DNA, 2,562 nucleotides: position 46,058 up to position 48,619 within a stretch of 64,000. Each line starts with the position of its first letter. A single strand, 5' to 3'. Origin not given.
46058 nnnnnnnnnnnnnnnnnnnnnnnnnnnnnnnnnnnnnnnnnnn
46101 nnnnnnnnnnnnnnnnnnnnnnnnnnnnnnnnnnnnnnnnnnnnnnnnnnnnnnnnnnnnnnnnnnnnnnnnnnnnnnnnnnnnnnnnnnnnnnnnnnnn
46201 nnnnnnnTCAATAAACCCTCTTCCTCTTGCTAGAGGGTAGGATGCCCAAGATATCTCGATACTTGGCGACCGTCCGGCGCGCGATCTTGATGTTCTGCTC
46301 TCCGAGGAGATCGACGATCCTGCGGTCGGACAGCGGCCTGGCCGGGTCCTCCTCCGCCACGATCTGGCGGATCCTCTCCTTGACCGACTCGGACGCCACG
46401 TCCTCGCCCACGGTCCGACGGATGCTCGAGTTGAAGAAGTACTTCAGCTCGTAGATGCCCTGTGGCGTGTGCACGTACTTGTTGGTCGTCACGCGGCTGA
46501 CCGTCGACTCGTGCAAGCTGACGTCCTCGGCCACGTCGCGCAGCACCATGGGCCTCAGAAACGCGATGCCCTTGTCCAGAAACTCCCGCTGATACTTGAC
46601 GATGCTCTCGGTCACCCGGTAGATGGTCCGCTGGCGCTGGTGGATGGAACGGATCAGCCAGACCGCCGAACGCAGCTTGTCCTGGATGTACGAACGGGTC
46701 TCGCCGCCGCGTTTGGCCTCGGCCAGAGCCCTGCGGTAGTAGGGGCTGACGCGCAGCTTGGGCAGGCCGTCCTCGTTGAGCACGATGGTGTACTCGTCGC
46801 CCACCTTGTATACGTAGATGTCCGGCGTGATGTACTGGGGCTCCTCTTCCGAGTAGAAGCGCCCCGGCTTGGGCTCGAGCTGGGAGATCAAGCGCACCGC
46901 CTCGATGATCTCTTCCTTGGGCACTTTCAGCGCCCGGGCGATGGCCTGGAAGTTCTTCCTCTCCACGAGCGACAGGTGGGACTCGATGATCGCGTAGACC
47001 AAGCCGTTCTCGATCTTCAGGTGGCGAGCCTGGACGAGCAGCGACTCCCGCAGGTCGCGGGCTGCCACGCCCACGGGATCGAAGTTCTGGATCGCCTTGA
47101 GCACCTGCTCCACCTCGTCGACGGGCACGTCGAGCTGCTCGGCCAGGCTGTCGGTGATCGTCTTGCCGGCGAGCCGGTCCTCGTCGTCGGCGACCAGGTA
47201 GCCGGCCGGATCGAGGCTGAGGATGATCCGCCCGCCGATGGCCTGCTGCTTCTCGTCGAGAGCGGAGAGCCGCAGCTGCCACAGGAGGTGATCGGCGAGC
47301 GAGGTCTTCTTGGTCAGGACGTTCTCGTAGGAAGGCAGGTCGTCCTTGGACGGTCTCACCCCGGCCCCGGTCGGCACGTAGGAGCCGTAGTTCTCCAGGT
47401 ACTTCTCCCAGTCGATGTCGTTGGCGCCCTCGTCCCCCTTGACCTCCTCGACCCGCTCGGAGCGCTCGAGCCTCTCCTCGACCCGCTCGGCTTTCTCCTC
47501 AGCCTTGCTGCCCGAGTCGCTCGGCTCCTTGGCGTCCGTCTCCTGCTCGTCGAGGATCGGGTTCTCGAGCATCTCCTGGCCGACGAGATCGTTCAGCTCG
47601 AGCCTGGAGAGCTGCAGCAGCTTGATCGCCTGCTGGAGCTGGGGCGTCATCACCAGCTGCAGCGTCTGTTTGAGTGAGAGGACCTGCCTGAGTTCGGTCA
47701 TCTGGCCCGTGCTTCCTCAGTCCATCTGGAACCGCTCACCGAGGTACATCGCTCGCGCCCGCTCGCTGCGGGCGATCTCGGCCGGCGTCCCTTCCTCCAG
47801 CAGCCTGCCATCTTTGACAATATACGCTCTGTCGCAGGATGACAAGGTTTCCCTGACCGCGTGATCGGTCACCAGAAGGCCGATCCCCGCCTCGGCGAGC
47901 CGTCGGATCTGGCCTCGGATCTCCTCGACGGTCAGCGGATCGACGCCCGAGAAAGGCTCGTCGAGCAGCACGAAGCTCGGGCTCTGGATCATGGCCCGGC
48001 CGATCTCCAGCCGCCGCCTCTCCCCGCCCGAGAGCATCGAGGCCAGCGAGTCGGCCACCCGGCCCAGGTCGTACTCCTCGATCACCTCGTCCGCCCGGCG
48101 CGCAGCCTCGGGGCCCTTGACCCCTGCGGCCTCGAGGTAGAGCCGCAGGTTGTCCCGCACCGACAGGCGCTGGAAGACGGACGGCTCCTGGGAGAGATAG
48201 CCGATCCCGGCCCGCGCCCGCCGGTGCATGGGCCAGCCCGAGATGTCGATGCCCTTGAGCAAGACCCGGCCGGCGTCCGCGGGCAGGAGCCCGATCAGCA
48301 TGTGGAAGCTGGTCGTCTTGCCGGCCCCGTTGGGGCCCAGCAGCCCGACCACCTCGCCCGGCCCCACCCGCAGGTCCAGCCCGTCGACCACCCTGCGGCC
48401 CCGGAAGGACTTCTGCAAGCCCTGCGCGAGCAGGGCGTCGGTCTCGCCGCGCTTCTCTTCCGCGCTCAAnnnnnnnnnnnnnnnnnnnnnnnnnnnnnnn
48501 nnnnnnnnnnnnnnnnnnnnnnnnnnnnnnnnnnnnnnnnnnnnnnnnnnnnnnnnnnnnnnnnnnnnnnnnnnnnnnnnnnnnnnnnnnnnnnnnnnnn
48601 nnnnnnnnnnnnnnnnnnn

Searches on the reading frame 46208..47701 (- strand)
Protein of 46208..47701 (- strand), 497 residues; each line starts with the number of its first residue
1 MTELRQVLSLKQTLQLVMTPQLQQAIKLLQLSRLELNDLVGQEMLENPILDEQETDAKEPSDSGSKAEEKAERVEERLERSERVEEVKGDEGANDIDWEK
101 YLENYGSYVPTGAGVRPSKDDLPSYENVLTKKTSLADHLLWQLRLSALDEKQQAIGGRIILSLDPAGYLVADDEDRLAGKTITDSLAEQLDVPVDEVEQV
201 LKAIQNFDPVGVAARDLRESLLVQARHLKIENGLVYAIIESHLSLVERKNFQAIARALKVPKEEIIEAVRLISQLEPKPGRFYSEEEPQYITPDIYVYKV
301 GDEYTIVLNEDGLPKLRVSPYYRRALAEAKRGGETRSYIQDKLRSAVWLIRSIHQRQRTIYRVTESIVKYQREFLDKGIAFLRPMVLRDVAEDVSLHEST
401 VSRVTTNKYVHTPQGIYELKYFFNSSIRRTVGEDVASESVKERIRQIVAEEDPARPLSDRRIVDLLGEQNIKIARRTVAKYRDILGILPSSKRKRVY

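Call 3: search_protein_families(library=pfam, proteins=[window:46208-47701:-])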
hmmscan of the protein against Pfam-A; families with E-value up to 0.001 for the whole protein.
window:46208-47701:- (497 aa): 3 families
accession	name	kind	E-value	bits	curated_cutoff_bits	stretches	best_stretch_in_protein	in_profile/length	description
PF04552.19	Sigma54_DBD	-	1.1e-61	207.7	22.8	1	337-495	2-160/160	Sigma-54, DNA binding domain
PF04963.19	Sigma54_CBD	-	9.2e-60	202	22.9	1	125-322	2-185/185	Sigma-54 factor, core binding domain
PF00309.25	Sigma54_AID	-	2.8e-16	59.5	23.8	1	8-52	2-46/46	Sigma-54 factor, Activator interacting domain (AID)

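Call 12: find_encoding_contigs(protein=window:46208-47701:-, flank=6000, max_places=6)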
Protein window:46208-47701:- (497 aa): no gene with exactly this product is on record in the collection.

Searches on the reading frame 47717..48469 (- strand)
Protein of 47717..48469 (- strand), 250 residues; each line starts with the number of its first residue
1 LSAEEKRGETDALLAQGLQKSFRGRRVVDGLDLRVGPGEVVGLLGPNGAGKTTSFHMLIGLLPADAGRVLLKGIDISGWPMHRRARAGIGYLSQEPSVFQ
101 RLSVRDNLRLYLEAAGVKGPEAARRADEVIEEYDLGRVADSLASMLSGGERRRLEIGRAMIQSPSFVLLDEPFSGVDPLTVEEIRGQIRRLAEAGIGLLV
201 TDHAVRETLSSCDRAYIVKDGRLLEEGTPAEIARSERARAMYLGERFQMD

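Call 3: search_protein_families(library=pfam, proteins=[window:47717-48469:-])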
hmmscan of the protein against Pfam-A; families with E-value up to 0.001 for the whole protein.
window:47717-48469:- (250 aa): 3 families
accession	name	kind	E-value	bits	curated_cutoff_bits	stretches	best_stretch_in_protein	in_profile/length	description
PF00005.33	ABC_tran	-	5.6e-34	118.1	25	1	29-173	2-136/137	ABC transporter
PF13304.12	AAA_21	-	1.4e-06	29.1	27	0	160-201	252-296/304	AAA domain, putative AbiEii toxin, Type IV TA system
PF12399.14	BCA_ABC_TP_C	-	0.00022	21.2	25.5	1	222-247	1-26/27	Branched-chain amino acid ATP-binding cassette transporter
